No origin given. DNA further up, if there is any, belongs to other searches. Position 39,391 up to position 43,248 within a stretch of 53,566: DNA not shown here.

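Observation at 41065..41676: Complete histidine-phosphatase (PGAM-like) domain inserted inside isoleucyl-tRNA synthetase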

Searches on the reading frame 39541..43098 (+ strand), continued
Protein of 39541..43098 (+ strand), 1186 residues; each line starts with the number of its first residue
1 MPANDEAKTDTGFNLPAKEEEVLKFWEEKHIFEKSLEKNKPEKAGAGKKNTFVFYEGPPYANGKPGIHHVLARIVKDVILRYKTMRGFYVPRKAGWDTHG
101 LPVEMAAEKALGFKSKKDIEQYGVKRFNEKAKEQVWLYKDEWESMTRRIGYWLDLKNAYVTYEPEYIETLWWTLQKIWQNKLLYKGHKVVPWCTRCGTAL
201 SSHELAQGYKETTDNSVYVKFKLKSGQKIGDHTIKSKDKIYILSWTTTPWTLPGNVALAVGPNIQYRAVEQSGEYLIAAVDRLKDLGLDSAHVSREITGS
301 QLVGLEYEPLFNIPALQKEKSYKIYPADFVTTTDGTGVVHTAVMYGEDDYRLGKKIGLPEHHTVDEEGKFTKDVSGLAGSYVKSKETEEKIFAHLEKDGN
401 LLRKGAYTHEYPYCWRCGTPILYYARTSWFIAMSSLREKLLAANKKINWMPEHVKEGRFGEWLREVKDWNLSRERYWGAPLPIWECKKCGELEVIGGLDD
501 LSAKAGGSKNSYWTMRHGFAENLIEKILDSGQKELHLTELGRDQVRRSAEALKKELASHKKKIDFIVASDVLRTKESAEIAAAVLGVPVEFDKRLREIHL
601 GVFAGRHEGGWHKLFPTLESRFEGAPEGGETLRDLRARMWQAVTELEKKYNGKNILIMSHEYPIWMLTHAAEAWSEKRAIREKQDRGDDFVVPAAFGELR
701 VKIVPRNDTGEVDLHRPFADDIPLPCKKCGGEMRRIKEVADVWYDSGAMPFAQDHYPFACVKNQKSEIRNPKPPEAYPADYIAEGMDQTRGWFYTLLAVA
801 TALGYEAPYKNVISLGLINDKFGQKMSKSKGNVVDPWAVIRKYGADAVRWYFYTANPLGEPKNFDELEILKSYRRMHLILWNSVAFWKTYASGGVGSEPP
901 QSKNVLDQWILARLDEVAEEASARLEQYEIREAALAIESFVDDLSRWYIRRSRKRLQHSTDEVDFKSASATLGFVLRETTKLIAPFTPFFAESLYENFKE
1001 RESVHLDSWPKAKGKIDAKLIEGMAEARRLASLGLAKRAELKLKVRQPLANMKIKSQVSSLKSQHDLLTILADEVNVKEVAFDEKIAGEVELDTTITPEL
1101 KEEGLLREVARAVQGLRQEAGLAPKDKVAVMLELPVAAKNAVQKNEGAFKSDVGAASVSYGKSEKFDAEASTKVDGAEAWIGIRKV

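Call 5: find_homologous_proteins(query=window:39541-43098:+, max_evalue=1e-50)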
Query window:39541-43098:+ (1186 aa): 8000 proteins with E <= 1e-50 among 8000 candidates; the best 120 are listed.
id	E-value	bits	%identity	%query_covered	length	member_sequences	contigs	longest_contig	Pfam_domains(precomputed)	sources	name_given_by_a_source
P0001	0.0e+0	2745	100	100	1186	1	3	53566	PF09334.18,PF08264.20,PF00133.29,PF19302.5,PF00300.28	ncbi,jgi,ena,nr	ncbi:MAG TPA: class I tRNA ligase family protein [Candidatus Paceibacterota bacterium]|nr:class I tR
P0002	0.0e+0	1876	69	99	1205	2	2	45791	PF09334.18,PF08264.20,PF00133.29,PF19302.5,PF00300.28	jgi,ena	-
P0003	0.0e+0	1787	66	99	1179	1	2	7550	PF09334.18,PF08264.20,PF01921.25,PF00133.29,PF19302.5,PF00300.28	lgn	-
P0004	0.0e+0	1774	66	99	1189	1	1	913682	PF09334.18,PF08264.20,PF00133.29,PF19302.5,PF00300.28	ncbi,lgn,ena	-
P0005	0.0e+0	1774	65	99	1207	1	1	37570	PF09334.18,PF08264.20,PF00133.29,PF19302.5,PF00300.28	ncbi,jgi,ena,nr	ncbi:MAG TPA: class I tRNA ligase family protein [Candidatus Paceibacterota bacterium]|nr:class I tR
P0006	0.0e+0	1773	65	99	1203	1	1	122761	PF09334.18,PF08264.20,PF00133.29,PF19302.5,PF00300.28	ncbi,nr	ncbi:MAG: class I tRNA ligase family protein [Patescibacteria group bacterium]|nr:class I tRNA ligas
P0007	0.0e+0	1746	66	99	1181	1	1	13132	PF09334.18,PF08264.20,PF00133.29,PF19302.5,PF00300.28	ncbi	-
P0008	0.0e+0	1745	66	99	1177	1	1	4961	PF09334.18,PF08264.20,PF00133.29,PF19302.5,PF00300.28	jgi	jgi:isoleucyl-tRNA synthetase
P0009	0.0e+0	1742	64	99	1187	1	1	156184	PF09334.18,PF08264.20,PF01921.25,PF00133.29,PF19302.5,PF00300.28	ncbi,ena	-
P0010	0.0e+0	1733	64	99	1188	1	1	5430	PF09334.18,PF08264.20,PF01921.25,PF00133.29,PF19302.5,PF00300.28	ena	-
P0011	0.0e+0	1727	65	100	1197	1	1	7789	PF09334.18,PF08264.20,PF01921.25,PF00133.29,PF19302.5,PF00300.28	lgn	-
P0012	0.0e+0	1721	65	99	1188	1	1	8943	PF09334.18,PF08264.20,PF00133.29,PF19302.5,PF00300.28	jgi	jgi:isoleucyl-tRNA synthetase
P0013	0.0e+0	1721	65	99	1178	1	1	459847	PF09334.18,PF08264.20,PF00133.29,PF19302.5,PF00300.28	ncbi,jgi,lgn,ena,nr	ncbi:MAG TPA: class I tRNA ligase family protein [Candidatus Paceibacterota bacterium]|nr:class I tR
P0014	0.0e+0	1720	64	99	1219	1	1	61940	PF09334.18,PF08264.20,PF00133.29,PF19302.5,PF00300.28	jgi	jgi:isoleucyl-tRNA synthetase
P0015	0.0e+0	1719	65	99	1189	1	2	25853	PF09334.18,PF08264.20,PF00133.29,PF19302.5,PF00300.28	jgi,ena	-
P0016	0.0e+0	1718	65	99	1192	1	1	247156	PF09334.18,PF08264.20,PF00133.29,PF19302.5,PF00300.28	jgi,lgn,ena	-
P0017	0.0e+0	1717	64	100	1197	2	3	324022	PF09334.18,PF08264.20,PF00133.29,PF19302.5,PF00300.28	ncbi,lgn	-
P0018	0.0e+0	1717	63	99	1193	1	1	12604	PF09334.18,PF08264.20,PF01921.25,PF00133.29,PF19302.5,PF00300.28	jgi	jgi:isoleucyl-tRNA synthetase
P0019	0.0e+0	1716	64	99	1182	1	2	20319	PF09334.18,PF08264.20,PF00133.29,PF19302.5,PF00300.28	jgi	jgi:isoleucyl-tRNA synthetase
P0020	0.0e+0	1712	64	99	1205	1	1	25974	PF09334.18,PF08264.20,PF00133.29,PF19302.5,PF00300.28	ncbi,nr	ncbi:MAG TPA: class I tRNA ligase family protein [Candidatus Paceibacterota bacterium]|nr:class I tR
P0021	0.0e+0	1711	64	99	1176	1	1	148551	PF09334.18,PF08264.20,PF00133.29,PF19302.5,PF00300.28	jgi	jgi:isoleucyl-tRNA synthetase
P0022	0.0e+0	1711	65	99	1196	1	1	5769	PF09334.18,PF08264.20,PF00133.29,PF19302.5,PF00300.28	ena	-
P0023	0.0e+0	1708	62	99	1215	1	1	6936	PF09334.18,PF08264.20,PF00133.29,PF19302.5,PF00300.28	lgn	-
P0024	0.0e+0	1708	64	99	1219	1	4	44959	PF09334.18,PF08264.20,PF00133.29,PF19302.5,PF00300.28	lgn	-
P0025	0.0e+0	1707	63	100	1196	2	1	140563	PF09334.18,PF08264.20,PF00133.29,PF19302.5,PF00300.28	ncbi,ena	-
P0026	0.0e+0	1705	64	99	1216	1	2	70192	PF09334.18,PF08264.20,PF00133.29,PF19302.5,PF00300.28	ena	-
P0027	0.0e+0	1703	64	99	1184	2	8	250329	PF09334.18,PF08264.20,PF00133.29,PF19302.5,PF00300.28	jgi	jgi:isoleucyl-tRNA synthetase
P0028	0.0e+0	1702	64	99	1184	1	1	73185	PF09334.18,PF08264.20,PF00133.29,PF19302.5,PF00300.28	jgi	jgi:isoleucyl-tRNA synthetase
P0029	0.0e+0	1701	62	100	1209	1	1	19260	PF09334.18,PF08264.20,PF00133.29,PF19302.5,PF00300.28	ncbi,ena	-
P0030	0.0e+0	1700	63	99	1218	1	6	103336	PF09334.18,PF08264.20,PF00133.29,PF19302.5,PF00300.28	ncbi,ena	ncbi:MAG: class I tRNA ligase family protein [Patescibacteria group bacterium]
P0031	0.0e+0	1700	64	99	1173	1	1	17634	PF09334.18,PF08264.20,PF00133.29,PF19302.5,PF00300.28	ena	-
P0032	0.0e+0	1698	63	99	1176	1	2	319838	PF09334.18,PF08264.20,PF01921.25,PF00133.29,PF19302.5,PF00300.28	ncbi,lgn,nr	ncbi:MAG: class I tRNA ligase family protein [Patescibacteria group bacterium]|nr:class I tRNA ligas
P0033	0.0e+0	1697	64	99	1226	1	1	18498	PF09334.18,PF08264.20,PF00133.29,PF19302.5,PF00300.28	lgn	-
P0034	0.0e+0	1695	63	99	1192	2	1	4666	PF09334.18,PF08264.20,PF01921.25,PF00133.29,PF19302.5,PF00300.28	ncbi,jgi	jgi:isoleucyl-tRNA synthetase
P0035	0.0e+0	1691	64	99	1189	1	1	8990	PF09334.18,PF08264.20,PF00133.29,PF19302.5,PF00300.28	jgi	jgi:isoleucyl-tRNA synthetase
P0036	0.0e+0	1690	64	99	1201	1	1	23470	PF09334.18,PF08264.20,PF00133.29,PF19302.5,PF00300.28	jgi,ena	-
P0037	0.0e+0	1690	64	99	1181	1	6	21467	PF09334.18,PF08264.20,PF00133.29,PF19302.5,PF00300.28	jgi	jgi:isoleucyl-tRNA synthetase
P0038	0.0e+0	1689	64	99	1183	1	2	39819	PF09334.18,PF08264.20,PF00133.29,PF19302.5,PF00300.28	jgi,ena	jgi:isoleucyl-tRNA synthetase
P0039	0.0e+0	1689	62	99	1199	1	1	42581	PF09334.18,PF08264.20,PF01921.25,PF00133.29,PF19302.5,PF00300.28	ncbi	-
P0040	0.0e+0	1686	64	99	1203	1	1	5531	PF09334.18,PF08264.20,PF00133.29,PF19302.5,PF00300.28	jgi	-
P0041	0.0e+0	1683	63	99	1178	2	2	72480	PF09334.18,PF08264.20,PF00133.29,PF19302.5,PF00300.28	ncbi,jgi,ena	jgi:isoleucyl-tRNA synthetase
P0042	0.0e+0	1682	63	99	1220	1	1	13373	PF09334.18,PF08264.20,PF01921.25,PF00133.29,PF19302.5,PF00300.28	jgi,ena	jgi:isoleucyl-tRNA synthetase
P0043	0.0e+0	1681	63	99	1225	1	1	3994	PF09334.18,PF08264.20,PF00133.29,PF19302.5,PF00300.28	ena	-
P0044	0.0e+0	1680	63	100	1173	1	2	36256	PF09334.18,PF08264.20,PF00133.29,PF19302.5,PF00300.28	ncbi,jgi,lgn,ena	ncbi:MAG TPA: class I tRNA ligase family protein [Candidatus Paceibacterota bacterium]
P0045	0.0e+0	1676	64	99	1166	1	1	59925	PF09334.18,PF08264.20,PF00133.29,PF19302.5,PF00300.28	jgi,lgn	jgi:isoleucyl-tRNA synthetase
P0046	0.0e+0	1675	63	99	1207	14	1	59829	PF09334.18,PF08264.20,PF00133.29,PF19302.5,PF00300.28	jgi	-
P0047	0.0e+0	1674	63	99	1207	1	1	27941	PF09334.18,PF08264.20,PF00133.29,PF19302.5,PF00300.28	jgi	jgi:isoleucyl-tRNA synthetase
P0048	0.0e+0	1673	63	99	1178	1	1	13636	PF09334.18,PF08264.20,PF00133.29,PF19302.5,PF00300.28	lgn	-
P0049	0.0e+0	1673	63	99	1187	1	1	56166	PF09334.18,PF08264.20,PF00133.29,PF19302.5,PF00300.28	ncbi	-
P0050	0.0e+0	1670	63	99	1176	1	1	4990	PF09334.18,PF08264.20,PF00133.29,PF19302.5,PF00300.28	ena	-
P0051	0.0e+0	1670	62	99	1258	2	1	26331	PF09334.18,PF08264.20,PF01921.25,PF00133.29,PF19302.5,PF00300.28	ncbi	-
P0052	0.0e+0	1669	64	97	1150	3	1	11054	PF09334.18,PF08264.20,PF00133.29,PF19302.5,PF00300.28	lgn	-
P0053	0.0e+0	1669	61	100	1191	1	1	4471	PF09334.18,PF08264.20,PF00133.29,PF19302.5,PF00300.28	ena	-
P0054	0.0e+0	1669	61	100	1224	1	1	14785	PF09334.18,PF08264.20,PF01921.25,PF00133.29,PF19302.5,PF00300.28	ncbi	-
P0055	0.0e+0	1668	61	99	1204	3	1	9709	PF09334.18,PF08264.20,PF00133.29,PF19302.5,PF00300.28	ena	-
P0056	0.0e+0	1667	63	99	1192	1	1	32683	PF09334.18,PF08264.20,PF00133.29,PF19302.5,PF00300.28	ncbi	-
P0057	0.0e+0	1666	63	99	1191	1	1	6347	PF09334.18,PF08264.20,PF00133.29,PF19302.5,PF00300.28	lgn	-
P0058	0.0e+0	1663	61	100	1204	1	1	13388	PF09334.18,PF08264.20,PF01921.25,PF00133.29,PF19302.5,PF00300.28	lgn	-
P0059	0.0e+0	1661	63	99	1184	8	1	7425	PF09334.18,PF08264.20,PF01921.25,PF00133.29,PF19302.5,PF00300.28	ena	-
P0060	0.0e+0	1661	62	99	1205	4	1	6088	PF09334.18,PF08264.20,PF00133.29,PF19302.5,PF00300.28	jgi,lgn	-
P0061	0.0e+0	1659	63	100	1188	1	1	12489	PF09334.18,PF08264.20,PF01921.25,PF00133.29,PF19302.5,PF00300.28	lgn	-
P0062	0.0e+0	1657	63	99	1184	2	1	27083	PF09334.18,PF08264.20,PF01921.25,PF00133.29,PF19302.5,PF00300.28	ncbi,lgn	-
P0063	0.0e+0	1657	63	99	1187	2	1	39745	PF09334.18,PF08264.20,PF01921.25,PF00133.29,PF19302.5,PF00300.28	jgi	jgi:isoleucyl-tRNA synthetase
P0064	0.0e+0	1657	62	99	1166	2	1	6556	PF09334.18,PF08264.20,PF01921.25,PF00133.29,PF19302.5,PF00300.28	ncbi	-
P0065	0.0e+0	1655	63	99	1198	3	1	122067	PF09334.18,PF08264.20,PF01921.25,PF00133.29,PF19302.5,PF00300.28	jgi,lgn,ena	jgi:isoleucyl-tRNA synthetase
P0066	0.0e+0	1655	61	99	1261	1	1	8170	PF09334.18,PF08264.20,PF00133.29,PF19302.5,PF00300.28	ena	-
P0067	0.0e+0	1654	61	99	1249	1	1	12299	PF09334.18,PF08264.20,PF00133.29,PF19302.5,PF00300.28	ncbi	-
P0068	0.0e+0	1654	62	99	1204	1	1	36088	PF09334.18,PF08264.20,PF01921.25,PF00133.29,PF19302.5,PF00300.28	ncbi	-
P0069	0.0e+0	1653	62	99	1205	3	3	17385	PF09334.18,PF08264.20,PF00133.29,PF19302.5,PF00300.28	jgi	jgi:isoleucyl-tRNA synthetase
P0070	0.0e+0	1653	62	99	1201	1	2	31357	PF09334.18,PF08264.20,PF00133.29,PF19302.5,PF00300.28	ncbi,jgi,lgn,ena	jgi:isoleucyl-tRNA synthetase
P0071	0.0e+0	1652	62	99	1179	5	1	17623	PF09334.18,PF08264.20,PF00133.29,PF19302.5,PF00300.28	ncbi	-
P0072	0.0e+0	1648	63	99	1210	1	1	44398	PF09334.18,PF08264.20,PF00133.29,PF19302.5,PF00300.28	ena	-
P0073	0.0e+0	1648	62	99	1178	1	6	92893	PF09334.18,PF08264.20,PF01921.25,PF00133.29,PF19302.5,PF00300.28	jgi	jgi:isoleucyl-tRNA synthetase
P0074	0.0e+0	1648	62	99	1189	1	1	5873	PF09334.18,PF08264.20,PF00133.29,PF19302.5,PF00300.28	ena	-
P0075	0.0e+0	1646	62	99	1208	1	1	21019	PF09334.18,PF08264.20,PF00133.29,PF19302.5,PF00300.28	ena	-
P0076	0.0e+0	1640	62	99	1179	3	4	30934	PF09334.18,PF08264.20,PF00133.29,PF19302.5,PF00300.28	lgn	-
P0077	0.0e+0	1640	63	99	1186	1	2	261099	PF09334.18,PF08264.20,PF00133.29,PF19302.5,PF00300.28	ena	-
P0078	0.0e+0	1638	62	99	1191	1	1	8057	PF09334.18,PF08264.20,PF01921.25,PF00133.29,PF19302.5,PF00300.28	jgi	jgi:isoleucyl-tRNA synthetase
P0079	0.0e+0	1637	62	99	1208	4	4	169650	PF09334.18,PF08264.20,PF00133.29,PF19302.5,PF00300.28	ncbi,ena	-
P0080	0.0e+0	1636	62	99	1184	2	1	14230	PF09334.18,PF08264.20,PF00133.29,PF19302.5,PF00300.28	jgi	-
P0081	0.0e+0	1635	61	99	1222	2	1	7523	PF09334.18,PF08264.20,PF00133.29,PF19302.5,PF00300.28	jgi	jgi:isoleucyl-tRNA synthetase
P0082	0.0e+0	1635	61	99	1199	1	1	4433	PF09334.18,PF08264.20,PF00133.29,PF19302.5,PF00300.28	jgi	-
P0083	0.0e+0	1633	61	100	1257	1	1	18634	PF09334.18,PF08264.20,PF00133.29,PF19302.5,PF00300.28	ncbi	-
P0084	0.0e+0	1631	62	98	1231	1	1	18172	PF09334.18,PF08264.20,PF00133.29,PF19302.5,PF00300.28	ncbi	-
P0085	0.0e+0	1630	62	99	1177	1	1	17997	PF09334.18,PF08264.20,PF00133.29,PF19302.5,PF00300.28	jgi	jgi:isoleucyl-tRNA synthetase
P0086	0.0e+0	1630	63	99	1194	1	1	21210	PF09334.18,PF08264.20,PF00133.29,PF19302.5,PF00300.28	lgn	-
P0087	0.0e+0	1629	61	99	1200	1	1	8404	PF09334.18,PF08264.20,PF00133.29,PF19302.5,PF00300.28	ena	-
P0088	0.0e+0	1628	62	99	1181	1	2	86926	PF09334.18,PF08264.20,PF00133.29,PF19302.5,PF00300.28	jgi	jgi:isoleucyl-tRNA synthetase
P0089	0.0e+0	1628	62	99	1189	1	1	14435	PF09334.18,PF08264.20,PF01921.25,PF00133.29,PF19302.5,PF00300.28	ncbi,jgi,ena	jgi:isoleucyl-tRNA synthetase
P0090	0.0e+0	1627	59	99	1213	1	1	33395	PF09334.18,PF08264.20,PF01921.25,PF00133.29,PF19302.5,PF00300.28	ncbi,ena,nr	ncbi:MAG TPA: class I tRNA ligase family protein [Candidatus Paceibacterota bacterium]|nr:class I tR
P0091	0.0e+0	1627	61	99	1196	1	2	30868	PF09334.18,PF08264.20,PF00133.29,PF19302.5,PF00300.28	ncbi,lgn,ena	-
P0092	0.0e+0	1626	60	99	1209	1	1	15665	PF09334.18,PF08264.20,PF01921.25,PF00133.29,PF19302.5,PF00300.28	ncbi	-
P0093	0.0e+0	1623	61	99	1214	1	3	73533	PF09334.18,PF08264.20,PF00133.29,PF19302.5,PF00300.28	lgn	-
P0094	0.0e+0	1623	62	99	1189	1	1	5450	PF09334.18,PF08264.20,PF00133.29,PF19302.5,PF00300.28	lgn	-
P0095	0.0e+0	1622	61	99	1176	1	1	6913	PF09334.18,PF08264.20,PF00133.29,PF19302.5,PF00300.28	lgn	-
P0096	0.0e+0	1621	62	99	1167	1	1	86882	PF09334.18,PF08264.20,PF00133.29,PF19302.5,PF00300.28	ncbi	-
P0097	0.0e+0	1619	61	100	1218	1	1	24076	PF09334.18,PF08264.20,PF00133.29,PF19302.5,PF00300.28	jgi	jgi:isoleucyl-tRNA synthetase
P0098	0.0e+0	1619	62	100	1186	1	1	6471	PF09334.18,PF08264.20,PF00133.29,PF19302.5,PF00300.28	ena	-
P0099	0.0e+0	1619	61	99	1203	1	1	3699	PF09334.18,PF08264.20,PF00133.29,PF19302.5,PF00300.28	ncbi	-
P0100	0.0e+0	1616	60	99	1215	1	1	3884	PF09334.18,PF08264.20,PF00133.29,PF19302.5,PF00300.28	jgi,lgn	jgi:isoleucyl-tRNA synthetase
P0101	0.0e+0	1616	62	99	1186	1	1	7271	PF09334.18,PF08264.20,PF01921.25,PF00133.29,PF19302.5,PF00300.28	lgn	-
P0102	0.0e+0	1615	59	99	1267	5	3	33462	PF09334.18,PF08264.20,PF00133.29,PF19302.5,PF00300.28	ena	-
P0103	0.0e+0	1614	60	99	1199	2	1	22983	PF09334.18,PF08264.20,PF00133.29,PF19302.5,PF00300.28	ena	-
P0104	0.0e+0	1612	60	99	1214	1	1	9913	PF09334.18,PF08264.20,PF00133.29,PF19302.5,PF00300.28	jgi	-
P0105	0.0e+0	1611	60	99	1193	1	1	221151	PF09334.18,PF08264.20,PF00133.29,PF19302.5,PF00300.28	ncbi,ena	-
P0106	0.0e+0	1610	60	99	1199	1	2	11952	PF09334.18,PF01406.26,PF08264.20,PF01921.25,PF00133.29,PF19302.5,PF00300.28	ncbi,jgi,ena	-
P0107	0.0e+0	1609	61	99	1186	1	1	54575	PF09334.18,PF08264.20,PF01921.25,PF00133.29,PF19302.5,PF00300.28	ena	-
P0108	0.0e+0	1608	61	99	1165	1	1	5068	PF09334.18,PF08264.20,PF00133.29,PF19302.5,PF00300.28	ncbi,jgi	ncbi:MAG: hypothetical protein RL681_793 [Candidatus Parcubacteria bacterium]|jgi:isoleucyl-tRNA syn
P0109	0.0e+0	1608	62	99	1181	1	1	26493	PF09334.18,PF08264.20,PF00133.29,PF19302.5,PF00300.28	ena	-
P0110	0.0e+0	1602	60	99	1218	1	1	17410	PF09334.18,PF08264.20,PF00133.29,PF19302.5,PF00300.28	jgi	jgi:isoleucyl-tRNA synthetase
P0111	0.0e+0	1602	60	99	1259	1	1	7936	PF09334.18,PF08264.20,PF00133.29,PF19302.5,PF00300.28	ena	-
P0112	0.0e+0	1599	64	93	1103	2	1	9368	PF09334.18,PF08264.20,PF01921.25,PF00133.29,PF19302.5,PF00300.28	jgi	-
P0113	0.0e+0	1589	59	99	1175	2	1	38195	PF09334.18,PF08264.20,PF00133.29,PF19302.5,PF00300.28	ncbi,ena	-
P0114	0.0e+0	1587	58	99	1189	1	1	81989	PF09334.18,PF08264.20,PF00133.29,PF19302.5,PF00300.28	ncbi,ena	-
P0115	0.0e+0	1586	59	99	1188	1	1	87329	PF09334.18,PF08264.20,PF00133.29,PF19302.5,PF00300.28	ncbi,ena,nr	ncbi:MAG: isoleucyl-tRNA synthetase [Parcubacteria group bacterium Gr01-1014_20]|nr:MAG: isoleucyl-t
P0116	0.0e+0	1582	59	99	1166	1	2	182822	PF09334.18,PF08264.20,PF00133.29,PF19302.5,PF00300.28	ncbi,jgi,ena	ncbi:MAG: class I tRNA ligase family protein [Candidatus Paceibacterota bacterium]|jgi:isoleucyl-tRN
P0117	0.0e+0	1582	60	99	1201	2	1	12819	PF09334.18,PF08264.20,PF00133.29,PF19302.5,PF00300.28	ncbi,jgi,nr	ncbi:MAG TPA: class I tRNA ligase family protein [Candidatus Paceibacterota bacterium]|nr:class I tR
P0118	0.0e+0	1580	59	99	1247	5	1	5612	PF09334.18,PF08264.20,PF00133.29,PF19302.5,PF00300.28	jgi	jgi:isoleucyl-tRNA synthetase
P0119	0.0e+0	1577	60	99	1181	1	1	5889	PF09334.18,PF08264.20,PF00133.29,PF19302.5,PF00300.28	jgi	jgi:isoleucyl-tRNA synthetase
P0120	0.0e+0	1576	60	99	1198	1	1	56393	PF09334.18,PF08264.20,PF00133.29,PF19302.5,PF00300.28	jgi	jgi:isoleucyl-tRNA synthetase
